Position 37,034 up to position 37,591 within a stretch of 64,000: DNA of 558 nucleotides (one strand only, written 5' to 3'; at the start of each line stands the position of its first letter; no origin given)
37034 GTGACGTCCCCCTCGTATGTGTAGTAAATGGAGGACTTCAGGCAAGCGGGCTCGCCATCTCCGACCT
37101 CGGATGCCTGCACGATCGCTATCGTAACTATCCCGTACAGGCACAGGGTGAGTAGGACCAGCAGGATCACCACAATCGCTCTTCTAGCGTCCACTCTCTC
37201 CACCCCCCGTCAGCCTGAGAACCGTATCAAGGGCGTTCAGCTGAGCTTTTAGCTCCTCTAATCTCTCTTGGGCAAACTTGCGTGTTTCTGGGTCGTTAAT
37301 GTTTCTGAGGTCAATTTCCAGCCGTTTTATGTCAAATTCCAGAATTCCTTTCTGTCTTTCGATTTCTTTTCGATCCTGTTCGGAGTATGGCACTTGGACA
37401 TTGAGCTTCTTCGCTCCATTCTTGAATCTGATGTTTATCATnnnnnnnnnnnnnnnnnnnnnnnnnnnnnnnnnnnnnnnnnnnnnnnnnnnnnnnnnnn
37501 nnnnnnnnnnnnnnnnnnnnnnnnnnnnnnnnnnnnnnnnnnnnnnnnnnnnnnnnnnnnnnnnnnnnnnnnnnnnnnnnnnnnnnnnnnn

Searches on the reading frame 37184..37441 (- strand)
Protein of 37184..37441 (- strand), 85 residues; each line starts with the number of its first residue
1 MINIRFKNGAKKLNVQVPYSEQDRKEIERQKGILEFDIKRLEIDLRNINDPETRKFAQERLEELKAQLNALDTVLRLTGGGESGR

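Call 79: search_protein_families(library=pfam, proteins=[window:37184-37441:-], max_evalue=0.01)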
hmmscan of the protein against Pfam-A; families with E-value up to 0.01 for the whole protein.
window:37184-37441:- (85 aa): 1 family
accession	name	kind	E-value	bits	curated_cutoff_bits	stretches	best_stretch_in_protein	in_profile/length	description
PF05008.21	V-SNARE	-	0.0024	18.7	25.9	1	25-74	39-87/92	Vesicle transport v-SNARE protein N-terminus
